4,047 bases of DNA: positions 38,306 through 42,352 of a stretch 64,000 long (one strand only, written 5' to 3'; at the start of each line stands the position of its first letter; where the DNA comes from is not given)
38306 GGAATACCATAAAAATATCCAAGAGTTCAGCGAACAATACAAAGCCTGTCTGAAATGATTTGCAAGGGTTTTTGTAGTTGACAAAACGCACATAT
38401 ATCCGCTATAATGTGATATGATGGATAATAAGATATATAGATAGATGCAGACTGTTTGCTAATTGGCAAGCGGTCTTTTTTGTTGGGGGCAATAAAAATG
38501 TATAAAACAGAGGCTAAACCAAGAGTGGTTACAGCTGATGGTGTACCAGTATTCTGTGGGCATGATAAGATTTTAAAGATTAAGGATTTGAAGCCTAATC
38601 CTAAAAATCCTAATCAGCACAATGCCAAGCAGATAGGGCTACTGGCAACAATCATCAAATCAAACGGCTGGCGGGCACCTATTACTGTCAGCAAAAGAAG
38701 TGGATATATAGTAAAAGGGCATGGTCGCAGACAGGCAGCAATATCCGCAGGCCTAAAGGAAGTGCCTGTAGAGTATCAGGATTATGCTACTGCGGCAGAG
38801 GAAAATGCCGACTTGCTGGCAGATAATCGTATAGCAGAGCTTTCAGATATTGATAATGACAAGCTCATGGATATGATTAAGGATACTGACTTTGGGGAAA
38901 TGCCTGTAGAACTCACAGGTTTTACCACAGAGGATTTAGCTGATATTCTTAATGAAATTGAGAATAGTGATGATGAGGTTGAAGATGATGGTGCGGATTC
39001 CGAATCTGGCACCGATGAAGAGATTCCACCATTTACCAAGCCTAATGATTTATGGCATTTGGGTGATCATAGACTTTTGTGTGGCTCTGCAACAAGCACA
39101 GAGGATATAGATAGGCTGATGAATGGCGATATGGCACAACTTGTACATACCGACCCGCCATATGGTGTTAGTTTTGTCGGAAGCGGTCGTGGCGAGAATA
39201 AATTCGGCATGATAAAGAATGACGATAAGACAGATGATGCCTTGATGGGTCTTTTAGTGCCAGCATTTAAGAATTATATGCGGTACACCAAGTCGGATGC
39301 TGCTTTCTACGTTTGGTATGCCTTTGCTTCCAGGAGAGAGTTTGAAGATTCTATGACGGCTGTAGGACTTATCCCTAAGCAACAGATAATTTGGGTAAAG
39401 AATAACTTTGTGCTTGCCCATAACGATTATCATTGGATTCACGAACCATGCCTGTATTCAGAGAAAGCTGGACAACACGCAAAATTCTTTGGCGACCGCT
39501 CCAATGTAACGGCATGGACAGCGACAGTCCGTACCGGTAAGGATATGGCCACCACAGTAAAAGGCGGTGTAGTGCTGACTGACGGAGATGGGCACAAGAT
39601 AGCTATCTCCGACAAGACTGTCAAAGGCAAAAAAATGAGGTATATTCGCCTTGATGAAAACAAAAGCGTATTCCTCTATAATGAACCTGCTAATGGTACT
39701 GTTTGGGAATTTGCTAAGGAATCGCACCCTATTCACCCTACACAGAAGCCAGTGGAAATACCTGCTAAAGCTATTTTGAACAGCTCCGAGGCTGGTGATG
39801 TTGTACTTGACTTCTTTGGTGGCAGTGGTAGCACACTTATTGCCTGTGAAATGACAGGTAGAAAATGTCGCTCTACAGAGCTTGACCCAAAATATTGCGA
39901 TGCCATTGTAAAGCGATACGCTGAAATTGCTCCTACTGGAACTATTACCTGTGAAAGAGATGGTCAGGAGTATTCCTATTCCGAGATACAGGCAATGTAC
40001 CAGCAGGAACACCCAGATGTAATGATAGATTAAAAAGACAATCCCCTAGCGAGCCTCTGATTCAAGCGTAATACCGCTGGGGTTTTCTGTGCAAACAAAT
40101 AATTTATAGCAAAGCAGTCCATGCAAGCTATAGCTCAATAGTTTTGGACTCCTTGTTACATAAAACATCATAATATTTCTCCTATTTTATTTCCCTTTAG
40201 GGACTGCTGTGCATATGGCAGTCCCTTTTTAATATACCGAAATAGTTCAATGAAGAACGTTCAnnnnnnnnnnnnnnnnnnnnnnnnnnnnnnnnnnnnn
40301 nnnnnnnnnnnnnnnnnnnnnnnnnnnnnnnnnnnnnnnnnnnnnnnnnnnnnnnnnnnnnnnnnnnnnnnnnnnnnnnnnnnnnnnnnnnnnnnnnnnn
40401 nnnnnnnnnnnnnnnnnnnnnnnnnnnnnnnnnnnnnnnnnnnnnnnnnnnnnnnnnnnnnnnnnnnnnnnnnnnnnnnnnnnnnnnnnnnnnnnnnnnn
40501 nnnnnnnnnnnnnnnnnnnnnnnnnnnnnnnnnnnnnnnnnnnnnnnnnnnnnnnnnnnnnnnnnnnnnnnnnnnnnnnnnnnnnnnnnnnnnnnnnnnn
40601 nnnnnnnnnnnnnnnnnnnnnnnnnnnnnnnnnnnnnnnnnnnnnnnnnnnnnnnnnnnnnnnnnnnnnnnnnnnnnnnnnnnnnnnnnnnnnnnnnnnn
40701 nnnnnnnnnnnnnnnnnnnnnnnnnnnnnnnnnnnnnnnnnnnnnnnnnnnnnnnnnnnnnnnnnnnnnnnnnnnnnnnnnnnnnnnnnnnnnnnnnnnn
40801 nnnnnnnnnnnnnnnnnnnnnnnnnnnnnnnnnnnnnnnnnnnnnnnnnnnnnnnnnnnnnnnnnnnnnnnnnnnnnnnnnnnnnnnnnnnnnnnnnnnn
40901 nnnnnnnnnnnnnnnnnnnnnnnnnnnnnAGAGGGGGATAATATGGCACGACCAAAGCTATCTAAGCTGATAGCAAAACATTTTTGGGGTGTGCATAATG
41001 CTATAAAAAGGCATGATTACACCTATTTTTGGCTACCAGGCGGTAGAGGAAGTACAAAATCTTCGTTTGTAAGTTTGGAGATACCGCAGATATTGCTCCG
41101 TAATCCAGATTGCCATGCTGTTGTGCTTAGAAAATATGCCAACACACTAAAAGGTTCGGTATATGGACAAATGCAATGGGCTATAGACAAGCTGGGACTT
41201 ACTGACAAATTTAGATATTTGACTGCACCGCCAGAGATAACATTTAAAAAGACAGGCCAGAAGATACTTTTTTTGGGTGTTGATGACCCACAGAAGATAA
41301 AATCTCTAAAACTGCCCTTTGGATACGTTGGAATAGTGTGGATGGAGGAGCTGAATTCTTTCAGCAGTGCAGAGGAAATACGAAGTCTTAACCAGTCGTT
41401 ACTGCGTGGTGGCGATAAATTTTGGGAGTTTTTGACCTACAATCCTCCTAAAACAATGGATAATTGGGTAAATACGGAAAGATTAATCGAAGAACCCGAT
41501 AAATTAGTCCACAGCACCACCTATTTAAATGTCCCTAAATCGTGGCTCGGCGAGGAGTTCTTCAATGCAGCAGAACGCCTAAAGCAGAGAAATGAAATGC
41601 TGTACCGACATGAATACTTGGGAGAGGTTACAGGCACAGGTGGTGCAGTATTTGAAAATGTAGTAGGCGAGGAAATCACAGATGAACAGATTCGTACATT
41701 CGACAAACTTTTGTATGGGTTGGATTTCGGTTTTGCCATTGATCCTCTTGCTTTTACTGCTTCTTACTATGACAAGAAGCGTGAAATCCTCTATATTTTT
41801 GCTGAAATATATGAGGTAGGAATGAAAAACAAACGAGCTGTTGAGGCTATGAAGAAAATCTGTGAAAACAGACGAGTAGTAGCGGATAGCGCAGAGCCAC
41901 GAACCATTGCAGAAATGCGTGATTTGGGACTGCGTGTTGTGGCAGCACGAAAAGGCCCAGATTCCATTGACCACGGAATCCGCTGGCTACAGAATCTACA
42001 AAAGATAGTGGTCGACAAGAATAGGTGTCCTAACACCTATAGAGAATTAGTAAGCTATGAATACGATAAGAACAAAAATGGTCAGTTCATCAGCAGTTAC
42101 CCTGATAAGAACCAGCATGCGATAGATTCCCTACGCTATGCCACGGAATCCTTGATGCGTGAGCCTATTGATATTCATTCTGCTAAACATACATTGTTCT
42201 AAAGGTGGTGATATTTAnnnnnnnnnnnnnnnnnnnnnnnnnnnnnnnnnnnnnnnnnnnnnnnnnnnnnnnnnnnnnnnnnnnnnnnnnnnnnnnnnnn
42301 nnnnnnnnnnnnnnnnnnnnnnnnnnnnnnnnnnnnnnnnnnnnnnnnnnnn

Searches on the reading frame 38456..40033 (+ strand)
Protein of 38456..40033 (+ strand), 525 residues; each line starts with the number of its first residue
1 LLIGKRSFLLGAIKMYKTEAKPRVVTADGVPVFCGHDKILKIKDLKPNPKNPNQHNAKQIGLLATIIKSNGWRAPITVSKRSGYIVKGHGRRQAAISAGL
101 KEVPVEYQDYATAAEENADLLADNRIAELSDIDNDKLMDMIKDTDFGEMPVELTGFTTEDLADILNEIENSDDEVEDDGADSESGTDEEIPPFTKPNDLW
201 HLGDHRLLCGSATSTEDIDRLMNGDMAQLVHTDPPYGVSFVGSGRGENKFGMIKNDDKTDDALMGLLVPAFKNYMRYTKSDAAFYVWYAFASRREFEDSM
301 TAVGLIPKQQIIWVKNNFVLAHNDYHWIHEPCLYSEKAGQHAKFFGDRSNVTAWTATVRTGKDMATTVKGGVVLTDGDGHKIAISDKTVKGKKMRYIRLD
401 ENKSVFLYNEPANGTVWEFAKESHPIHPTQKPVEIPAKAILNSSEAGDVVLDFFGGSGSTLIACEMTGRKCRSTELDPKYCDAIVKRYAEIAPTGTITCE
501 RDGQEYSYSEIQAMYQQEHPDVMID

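Call 41: search_protein_families(library=pfam, proteins=[window:38456-40033:+], max_evalue=0.001)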
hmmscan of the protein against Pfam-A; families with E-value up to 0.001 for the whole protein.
window:38456-40033:+ (525 aa): 2 families
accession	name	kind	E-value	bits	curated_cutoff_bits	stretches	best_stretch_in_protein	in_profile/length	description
PF01555.25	N6_N4_Mtase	-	6e-27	95.5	26.7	1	228-485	2-220/221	DNA methylase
PF02195.25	ParB_N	-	7.9e-05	23.1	26.3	1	39-110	5-80/95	ParB N-terminal domain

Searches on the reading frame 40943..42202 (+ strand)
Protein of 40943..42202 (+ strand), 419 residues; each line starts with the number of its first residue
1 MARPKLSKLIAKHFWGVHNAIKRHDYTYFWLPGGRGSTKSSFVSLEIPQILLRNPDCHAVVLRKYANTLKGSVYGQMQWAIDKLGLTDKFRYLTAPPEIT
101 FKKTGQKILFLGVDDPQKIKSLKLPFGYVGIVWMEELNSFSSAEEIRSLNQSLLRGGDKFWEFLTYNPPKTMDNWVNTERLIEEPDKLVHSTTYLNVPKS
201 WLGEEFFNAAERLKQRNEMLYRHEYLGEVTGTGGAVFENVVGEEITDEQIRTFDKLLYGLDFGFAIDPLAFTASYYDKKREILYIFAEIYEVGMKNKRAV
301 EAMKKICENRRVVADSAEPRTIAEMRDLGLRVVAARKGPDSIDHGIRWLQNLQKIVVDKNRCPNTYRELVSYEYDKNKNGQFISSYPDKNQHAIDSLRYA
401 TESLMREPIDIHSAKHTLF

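Call 41: search_protein_families(library=pfam, proteins=[window:40943-42202:+], max_evalue=0.001)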
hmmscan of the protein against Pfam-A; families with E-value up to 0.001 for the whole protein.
window:40943-42202:+ (419 aa): 2 families
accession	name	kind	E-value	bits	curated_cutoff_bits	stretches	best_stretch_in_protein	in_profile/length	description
PF04466.19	Terminase_3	-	2.4e-38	132.1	23.2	1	29-228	5-201/201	Phage terminase large subunit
PF17288.8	Terminase_3C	-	6.6e-21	75.7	26.7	1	261-402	1-154/155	Terminase RNAseH like domain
